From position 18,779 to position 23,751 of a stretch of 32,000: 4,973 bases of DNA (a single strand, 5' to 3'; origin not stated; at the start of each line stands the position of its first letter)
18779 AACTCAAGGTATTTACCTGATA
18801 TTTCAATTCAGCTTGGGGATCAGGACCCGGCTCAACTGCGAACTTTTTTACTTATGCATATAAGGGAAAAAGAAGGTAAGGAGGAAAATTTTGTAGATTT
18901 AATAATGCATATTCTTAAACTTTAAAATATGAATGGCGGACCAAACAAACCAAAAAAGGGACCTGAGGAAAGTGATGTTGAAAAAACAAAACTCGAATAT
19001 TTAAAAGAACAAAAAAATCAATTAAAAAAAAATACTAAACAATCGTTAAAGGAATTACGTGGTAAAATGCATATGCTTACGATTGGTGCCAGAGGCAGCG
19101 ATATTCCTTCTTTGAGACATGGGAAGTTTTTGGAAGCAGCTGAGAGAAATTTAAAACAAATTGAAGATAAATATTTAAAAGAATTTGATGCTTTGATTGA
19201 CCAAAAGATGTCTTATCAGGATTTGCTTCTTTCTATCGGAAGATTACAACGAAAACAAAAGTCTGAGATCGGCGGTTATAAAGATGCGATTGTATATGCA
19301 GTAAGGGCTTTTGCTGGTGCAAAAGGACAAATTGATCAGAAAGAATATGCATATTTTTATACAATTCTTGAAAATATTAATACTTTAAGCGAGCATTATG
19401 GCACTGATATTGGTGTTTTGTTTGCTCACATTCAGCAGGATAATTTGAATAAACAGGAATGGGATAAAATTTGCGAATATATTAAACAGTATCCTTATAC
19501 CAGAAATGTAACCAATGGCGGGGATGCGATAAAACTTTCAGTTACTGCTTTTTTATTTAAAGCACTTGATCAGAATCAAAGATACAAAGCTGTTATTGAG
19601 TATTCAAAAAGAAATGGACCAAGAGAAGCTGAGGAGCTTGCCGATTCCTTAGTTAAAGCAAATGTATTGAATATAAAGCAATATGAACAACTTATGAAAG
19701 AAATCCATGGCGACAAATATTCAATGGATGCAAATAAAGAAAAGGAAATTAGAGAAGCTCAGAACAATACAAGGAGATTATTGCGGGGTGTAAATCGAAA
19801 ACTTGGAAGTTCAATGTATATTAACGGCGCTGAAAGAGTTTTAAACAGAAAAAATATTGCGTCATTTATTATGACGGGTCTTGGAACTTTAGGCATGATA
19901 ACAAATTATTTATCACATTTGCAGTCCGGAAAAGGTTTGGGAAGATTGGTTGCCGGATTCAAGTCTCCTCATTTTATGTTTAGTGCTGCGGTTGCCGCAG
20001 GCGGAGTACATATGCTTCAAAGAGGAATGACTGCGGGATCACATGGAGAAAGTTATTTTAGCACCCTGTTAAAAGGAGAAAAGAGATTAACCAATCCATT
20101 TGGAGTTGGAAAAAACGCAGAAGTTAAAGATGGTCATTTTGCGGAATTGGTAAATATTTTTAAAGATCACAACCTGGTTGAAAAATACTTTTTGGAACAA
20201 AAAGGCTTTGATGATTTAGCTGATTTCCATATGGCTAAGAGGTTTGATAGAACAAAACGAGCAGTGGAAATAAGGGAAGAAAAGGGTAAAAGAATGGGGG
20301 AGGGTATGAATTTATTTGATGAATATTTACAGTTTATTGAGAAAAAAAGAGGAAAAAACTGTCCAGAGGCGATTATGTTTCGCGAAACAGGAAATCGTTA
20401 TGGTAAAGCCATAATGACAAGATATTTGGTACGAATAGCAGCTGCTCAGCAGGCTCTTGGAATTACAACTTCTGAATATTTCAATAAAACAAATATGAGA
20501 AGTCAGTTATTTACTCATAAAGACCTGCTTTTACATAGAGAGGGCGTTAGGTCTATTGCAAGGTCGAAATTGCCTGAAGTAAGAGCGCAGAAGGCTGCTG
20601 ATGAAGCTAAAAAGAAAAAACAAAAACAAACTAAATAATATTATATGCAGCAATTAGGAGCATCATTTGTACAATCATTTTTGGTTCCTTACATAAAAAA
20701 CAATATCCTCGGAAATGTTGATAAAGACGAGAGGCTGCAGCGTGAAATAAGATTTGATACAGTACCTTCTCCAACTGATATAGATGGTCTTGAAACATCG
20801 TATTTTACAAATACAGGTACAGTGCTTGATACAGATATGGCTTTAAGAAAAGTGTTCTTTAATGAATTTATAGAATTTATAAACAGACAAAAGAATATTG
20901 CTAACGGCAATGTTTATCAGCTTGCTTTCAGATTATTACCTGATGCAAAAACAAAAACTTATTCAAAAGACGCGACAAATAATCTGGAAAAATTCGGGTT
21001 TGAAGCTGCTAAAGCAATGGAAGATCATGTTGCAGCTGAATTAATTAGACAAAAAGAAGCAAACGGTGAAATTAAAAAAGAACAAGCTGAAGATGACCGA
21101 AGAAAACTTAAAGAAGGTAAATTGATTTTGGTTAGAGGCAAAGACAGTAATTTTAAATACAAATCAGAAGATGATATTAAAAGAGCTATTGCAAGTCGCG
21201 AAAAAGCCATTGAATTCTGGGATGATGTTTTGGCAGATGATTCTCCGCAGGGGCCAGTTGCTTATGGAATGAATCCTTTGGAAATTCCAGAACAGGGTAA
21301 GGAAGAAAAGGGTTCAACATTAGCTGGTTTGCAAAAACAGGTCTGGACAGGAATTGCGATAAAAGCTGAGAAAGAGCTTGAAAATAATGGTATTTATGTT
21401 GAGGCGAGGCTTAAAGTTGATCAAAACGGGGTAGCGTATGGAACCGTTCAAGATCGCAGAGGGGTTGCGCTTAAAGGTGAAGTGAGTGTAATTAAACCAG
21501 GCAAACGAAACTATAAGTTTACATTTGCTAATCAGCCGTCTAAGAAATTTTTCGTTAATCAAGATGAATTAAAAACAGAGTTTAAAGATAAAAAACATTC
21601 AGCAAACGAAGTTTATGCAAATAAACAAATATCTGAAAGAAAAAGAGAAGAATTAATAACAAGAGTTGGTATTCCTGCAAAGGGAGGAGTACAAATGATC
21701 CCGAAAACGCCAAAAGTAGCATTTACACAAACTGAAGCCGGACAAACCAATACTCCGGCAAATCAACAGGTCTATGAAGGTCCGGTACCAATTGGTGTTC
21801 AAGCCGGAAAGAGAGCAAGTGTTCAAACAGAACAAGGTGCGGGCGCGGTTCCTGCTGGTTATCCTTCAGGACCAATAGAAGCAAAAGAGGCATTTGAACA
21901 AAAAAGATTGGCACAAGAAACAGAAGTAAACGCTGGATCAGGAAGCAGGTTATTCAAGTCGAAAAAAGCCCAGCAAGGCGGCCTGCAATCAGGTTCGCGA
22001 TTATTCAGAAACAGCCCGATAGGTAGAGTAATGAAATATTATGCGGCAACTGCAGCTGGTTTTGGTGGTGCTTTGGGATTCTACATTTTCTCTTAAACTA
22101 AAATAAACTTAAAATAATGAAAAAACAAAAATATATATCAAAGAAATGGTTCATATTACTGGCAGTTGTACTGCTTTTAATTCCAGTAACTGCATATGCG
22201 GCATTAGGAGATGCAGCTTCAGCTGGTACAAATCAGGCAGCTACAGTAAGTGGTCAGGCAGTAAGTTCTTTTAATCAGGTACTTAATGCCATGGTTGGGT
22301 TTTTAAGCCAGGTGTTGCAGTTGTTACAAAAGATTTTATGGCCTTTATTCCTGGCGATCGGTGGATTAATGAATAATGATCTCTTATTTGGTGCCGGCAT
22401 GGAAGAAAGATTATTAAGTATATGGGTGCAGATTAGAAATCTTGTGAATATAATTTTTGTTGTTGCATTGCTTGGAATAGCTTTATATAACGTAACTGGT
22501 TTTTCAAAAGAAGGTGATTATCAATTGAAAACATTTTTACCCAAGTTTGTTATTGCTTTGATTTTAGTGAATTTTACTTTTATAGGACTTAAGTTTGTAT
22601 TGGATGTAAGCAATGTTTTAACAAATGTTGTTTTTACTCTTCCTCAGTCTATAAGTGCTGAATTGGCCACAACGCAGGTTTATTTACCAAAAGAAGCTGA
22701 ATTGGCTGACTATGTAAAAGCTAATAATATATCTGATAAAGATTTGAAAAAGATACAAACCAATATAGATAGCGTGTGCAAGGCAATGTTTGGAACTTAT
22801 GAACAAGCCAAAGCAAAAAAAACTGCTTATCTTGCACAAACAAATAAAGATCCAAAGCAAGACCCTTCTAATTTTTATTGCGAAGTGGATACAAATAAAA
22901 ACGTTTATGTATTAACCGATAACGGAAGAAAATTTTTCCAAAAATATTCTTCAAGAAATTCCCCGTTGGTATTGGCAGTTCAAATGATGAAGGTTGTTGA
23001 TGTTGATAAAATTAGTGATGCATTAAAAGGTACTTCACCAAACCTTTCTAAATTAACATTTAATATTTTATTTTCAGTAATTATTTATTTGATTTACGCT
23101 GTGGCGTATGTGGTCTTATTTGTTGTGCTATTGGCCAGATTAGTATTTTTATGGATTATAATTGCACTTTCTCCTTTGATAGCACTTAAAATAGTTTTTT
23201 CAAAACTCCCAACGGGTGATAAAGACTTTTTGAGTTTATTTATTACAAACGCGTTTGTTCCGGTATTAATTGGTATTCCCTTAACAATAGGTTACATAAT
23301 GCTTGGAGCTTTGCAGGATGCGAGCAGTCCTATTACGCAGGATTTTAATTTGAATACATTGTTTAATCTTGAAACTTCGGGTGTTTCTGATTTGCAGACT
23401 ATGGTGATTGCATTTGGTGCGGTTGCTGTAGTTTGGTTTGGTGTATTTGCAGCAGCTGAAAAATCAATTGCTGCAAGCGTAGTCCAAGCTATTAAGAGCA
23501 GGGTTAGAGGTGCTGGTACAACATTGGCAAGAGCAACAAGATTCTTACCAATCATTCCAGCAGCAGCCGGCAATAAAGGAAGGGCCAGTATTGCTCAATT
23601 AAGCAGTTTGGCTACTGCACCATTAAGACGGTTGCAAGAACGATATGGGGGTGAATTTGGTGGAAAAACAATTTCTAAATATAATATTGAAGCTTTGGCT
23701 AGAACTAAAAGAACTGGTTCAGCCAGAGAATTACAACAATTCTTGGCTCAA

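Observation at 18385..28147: Candidate novel system: five-gene operon of large, unassignable, membrane-anchored proteins (2-TM bPH-like + 569 aa + 483 aa + 776 aa + 1227 aa)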

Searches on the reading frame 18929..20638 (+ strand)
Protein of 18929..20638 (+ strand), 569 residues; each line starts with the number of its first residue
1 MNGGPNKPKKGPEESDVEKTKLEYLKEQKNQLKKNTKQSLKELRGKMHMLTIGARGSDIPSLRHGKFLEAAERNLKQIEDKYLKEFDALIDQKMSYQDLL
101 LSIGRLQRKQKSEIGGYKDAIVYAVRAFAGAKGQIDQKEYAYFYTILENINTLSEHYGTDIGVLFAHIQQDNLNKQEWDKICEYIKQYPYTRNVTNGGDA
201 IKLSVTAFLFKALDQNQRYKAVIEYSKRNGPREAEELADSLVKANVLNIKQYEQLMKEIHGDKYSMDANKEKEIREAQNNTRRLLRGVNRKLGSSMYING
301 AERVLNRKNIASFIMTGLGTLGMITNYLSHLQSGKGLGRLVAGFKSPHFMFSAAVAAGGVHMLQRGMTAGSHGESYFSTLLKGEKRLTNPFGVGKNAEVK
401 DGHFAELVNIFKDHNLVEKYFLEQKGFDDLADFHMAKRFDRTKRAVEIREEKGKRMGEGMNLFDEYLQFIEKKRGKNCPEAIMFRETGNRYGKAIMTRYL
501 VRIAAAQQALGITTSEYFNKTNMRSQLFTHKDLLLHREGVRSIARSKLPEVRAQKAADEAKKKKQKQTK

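Call 3: search_protein_families(library=pfam, proteins=[window:18929-20638:+], max_evalue=1)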
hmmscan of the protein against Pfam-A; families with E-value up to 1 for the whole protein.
window:18929-20638:+ (569 aa): 4 families
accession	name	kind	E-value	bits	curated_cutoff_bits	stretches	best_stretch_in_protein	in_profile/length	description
PF05673.19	DUF815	-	0.0018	17.9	23.8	1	16-91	24-100/249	Protein of unknown function (DUF815)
PF17583.7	DUF5484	-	0.08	13.1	27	1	186-216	9-38/43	Family of unknown function (DUF5484)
PF18307.6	Tfb2_C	-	0.18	12.6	23.2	0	206-230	17-41/68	Transcription factor Tfb2 (p52) C-terminal domain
PF09602.15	PhaP_Bmeg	-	0.25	11.7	28.3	0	68-140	21-90/168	Polyhydroxyalkanoic acid inclusion protein (PhaP_Bmeg)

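Call 4: search_protein_families(library=ncbifam, proteins=[window:18929-20638:+], max_evalue=1)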
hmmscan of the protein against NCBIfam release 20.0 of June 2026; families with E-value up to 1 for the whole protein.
window:18929-20638:+ (569 aa): 0 families

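Call 6: search_protein_families(library=phrogs, proteins=[window:18929-20638:+], max_evalue=0.1)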
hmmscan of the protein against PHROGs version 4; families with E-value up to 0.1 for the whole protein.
window:18929-20638:+ (569 aa): 0 families

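Call 7: search_protein_families(library=padloc, proteins=[window:18929-20638:+], max_evalue=0.1)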
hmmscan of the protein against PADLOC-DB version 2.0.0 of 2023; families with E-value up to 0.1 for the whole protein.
window:18929-20638:+ (569 aa): 0 families

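Call 74: search_solved_structures(query=A8, max_evalue=1)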
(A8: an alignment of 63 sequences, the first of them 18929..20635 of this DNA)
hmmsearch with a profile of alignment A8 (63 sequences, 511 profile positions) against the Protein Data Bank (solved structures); distinct sequences matched with E-value up to 1: 26.
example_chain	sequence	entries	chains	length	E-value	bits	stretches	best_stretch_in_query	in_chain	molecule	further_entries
8oyy_A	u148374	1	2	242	0.02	17.1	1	140-189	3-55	De novo designed soluble GPCR-like protein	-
2j9i_A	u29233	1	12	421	0.057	15.6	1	305-383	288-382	GLUTAMATE-AMMONIA LIGASE DOMAIN-CONTAINING PROTEIN 1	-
9cfs_A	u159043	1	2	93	0.061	15.5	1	7-89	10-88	Long regulatory protein rop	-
4yuu_q1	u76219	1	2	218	0.13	14.4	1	17-96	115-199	Extrinsic protein in photosystem II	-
8gyn_A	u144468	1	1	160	0.15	14.3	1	94-151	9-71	Tumor necrosis factor alpha-induced protein 8-like protein 1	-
7aw7_D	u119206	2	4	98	0.17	14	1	6-73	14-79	BZIP domain-containing protein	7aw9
4jkr_F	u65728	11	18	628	0.2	13.8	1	83-185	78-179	RNA polymerase sigma factor RpoD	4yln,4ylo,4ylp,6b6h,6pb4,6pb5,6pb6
8ftd_L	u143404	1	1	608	0.2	13.8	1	83-185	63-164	RNA polymerase sigma factor RpoD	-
7n4e_F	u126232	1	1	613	0.21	13.8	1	83-185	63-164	RNA polymerase sigma factor RpoD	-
8ad1_F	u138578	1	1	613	0.21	13.8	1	83-185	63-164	RNA polymerase sigma factor RpoD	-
4jk1_X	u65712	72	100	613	0.21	13.8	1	83-185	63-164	Escherichia coli RNA polymerase sigma70 subunit | RNA polymerase sigma factor RpoD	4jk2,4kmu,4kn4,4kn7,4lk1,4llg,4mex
7bef_F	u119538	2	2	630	0.21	13.8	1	83-185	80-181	RNA polymerase sigma factor RpoD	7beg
6p18_F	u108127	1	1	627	0.22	13.7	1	83-185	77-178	RNA polymerase sigma factor RpoD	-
7ubm_F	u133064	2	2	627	0.22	13.7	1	83-185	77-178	RNA polymerase sigma factor RpoD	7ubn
6jcc_A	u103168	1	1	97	0.22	13.7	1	211-264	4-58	Computational designed protein based on evolution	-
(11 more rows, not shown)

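Call 99: search_protein_families(library=pfam, alignment_id=A8, max_evalue=0.1)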
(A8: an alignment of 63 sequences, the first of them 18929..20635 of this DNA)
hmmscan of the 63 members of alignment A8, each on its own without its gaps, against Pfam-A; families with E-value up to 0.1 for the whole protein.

A. member 1, window:18929-20635:+ (569 aa): 2 families
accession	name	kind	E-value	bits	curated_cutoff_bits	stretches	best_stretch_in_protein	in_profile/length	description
PF05673.19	DUF815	-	0.0018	17.9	23.8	1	16-91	24-100/249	Protein of unknown function (DUF815)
PF17583.7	DUF5484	-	0.08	13.1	27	0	186-216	9-38/43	Family of unknown function (DUF5484)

B. families by the number of members that match (of 63 scanned): 63 families (the first 25 are shown)
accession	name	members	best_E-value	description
PF14357.11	DUF4404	2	0.0032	Domain of unknown function (DUF4404)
PF08721.17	Tn7_Tnp_TnsA_C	1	0.00064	TnsA endonuclease C terminal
PF09739.14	MCM_bind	1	0.00067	Mini-chromosome maintenance replisome factor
PF03556.21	Cullin_binding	1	0.0011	Cullin binding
PF05673.19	DUF815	1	0.0018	Protein of unknown function (DUF815)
PF03727.22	Hexokinase_2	1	0.0026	Hexokinase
PF00771.25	FHIPEP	1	0.0036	FHIPEP family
PF20701.3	HetE-N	1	0.004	Het-E N-terminal domain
PF14740.11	DUF4471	1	0.0053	Domain of unknown function (DUF4471)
PF20385.3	DUF6680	1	0.0055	Family of unknown function (DUF6680)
PF18307.6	Tfb2_C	1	0.0063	Transcription factor Tfb2 (p52) C-terminal domain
PF25590.1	DUF7936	1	0.0086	Domain of unknown function (DUF7936)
PF14955.12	MRP-S24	1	0.01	Mitochondrial ribosome subunit S24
PF09851.14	SHOCT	1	0.011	Short C-terminal domain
PF13328.12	HD_4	1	0.012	HD domain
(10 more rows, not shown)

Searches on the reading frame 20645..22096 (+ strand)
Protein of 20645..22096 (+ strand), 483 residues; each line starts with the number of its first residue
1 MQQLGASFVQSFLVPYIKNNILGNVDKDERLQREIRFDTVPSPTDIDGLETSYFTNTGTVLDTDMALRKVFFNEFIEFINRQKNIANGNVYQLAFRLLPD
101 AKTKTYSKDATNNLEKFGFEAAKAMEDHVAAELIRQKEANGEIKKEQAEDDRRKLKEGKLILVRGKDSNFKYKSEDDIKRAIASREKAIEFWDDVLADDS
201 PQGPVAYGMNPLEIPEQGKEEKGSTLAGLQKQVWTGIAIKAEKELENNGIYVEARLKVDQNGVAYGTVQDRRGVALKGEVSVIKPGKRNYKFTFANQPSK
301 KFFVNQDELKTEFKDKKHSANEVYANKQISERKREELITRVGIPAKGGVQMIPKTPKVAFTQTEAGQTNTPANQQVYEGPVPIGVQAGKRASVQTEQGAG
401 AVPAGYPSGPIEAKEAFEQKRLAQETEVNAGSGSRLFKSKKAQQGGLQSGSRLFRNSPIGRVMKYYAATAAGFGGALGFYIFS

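Call 3: search_protein_families(library=pfam, proteins=[window:20645-22096:+], max_evalue=1)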
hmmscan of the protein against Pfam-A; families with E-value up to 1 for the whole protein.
window:20645-22096:+ (483 aa): 0 families

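Call 4: search_protein_families(library=ncbifam, proteins=[window:20645-22096:+], max_evalue=1)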
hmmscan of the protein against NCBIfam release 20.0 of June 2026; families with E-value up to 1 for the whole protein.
window:20645-22096:+ (483 aa): 0 families

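Call 6: search_protein_families(library=phrogs, proteins=[window:20645-22096:+], max_evalue=0.1)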
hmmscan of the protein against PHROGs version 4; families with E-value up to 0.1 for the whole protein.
window:20645-22096:+ (483 aa): 0 families

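Call 7: search_protein_families(library=padloc, proteins=[window:20645-22096:+], max_evalue=0.1)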
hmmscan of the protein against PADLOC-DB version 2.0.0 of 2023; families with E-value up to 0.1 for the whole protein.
window:20645-22096:+ (483 aa): 0 families

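Call 75: search_solved_structures(query=A9, max_evalue=1)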
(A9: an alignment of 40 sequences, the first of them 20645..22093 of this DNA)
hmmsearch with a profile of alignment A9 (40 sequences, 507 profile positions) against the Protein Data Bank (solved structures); distinct sequences matched with E-value up to 1: 1.
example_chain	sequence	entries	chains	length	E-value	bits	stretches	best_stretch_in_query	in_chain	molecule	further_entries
6tb4_J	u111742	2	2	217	0.41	13.3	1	449-503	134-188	Transcription initiation factor TFIID subunit 10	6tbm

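Call 100: search_protein_families(library=pfam, alignment_id=A9, max_evalue=0.1)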
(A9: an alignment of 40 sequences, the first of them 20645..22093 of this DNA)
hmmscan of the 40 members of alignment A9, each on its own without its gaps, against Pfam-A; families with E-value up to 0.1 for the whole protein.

A. member 1, window:20645-22093:+ (483 aa): 0 families

B. families by the number of members that match (of 40 scanned): 10 families
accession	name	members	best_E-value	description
PF02699.20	YajC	1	0.011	Preprotein translocase subunit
PF11836.14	Phage_TAC_11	1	0.015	Phage tail tube protein, GTA-gp10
PF14181.11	YqfQ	1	0.034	YqfQ-like protein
PF15941.10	FidL_like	1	0.059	FidL-like putative membrane protein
PF05527.17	TNFAIP8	1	0.073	Tumor necrosis factor alpha-induced protein 8-like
PF14568.11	SUKH_6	1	0.073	SMI1-KNR4 cell-wall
PF14493.12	HTH_40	1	0.074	Helix-turn-helix domain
PF11796.13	DUF3323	1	0.076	Protein of unknown function N-terminus (DUF3323)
PF07662.18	Nucleos_tra2_C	1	0.081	Na+ dependent nucleoside transporter C-terminus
PF01927.22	Mut7-C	1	0.09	Mut7-C RNAse domain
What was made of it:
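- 20645..22096 (+): g3: 483-aa basic protein. It has a conserved N-terminal peptide, a beta-rich middle, a Pro/Gln/Gly-rich linker, and a C-terminal Gly-rich hydrophobic or amphipathic segment (aa 459-483, nt 22019-22093). It is variable and absent in some lineages. No Pfam or PDB match (calls 75, 100).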

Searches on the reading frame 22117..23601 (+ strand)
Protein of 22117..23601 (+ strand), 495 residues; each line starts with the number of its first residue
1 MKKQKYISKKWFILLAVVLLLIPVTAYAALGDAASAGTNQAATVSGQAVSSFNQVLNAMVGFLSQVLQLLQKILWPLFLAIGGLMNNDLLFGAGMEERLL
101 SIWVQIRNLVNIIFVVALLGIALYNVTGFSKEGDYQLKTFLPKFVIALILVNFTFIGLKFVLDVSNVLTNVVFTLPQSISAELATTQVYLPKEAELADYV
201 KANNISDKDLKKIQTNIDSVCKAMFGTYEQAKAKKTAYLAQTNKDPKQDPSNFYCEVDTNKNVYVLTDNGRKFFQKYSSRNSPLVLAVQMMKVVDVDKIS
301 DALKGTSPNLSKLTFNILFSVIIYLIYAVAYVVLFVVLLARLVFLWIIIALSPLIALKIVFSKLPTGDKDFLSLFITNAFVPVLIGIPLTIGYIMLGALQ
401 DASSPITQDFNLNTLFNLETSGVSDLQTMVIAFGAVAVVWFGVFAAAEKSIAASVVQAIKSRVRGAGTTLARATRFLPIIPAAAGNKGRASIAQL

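Call 61: search_dna_similar(query=window:22117-23601:+, collection=plasmids, mode=protein, max_evalue=10, max_rows=30)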
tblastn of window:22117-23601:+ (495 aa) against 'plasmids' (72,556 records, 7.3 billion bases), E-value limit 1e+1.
No match.
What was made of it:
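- Tried and rejected: Other collections. tblastn of the g4 core against plasmids found no match (call 61).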
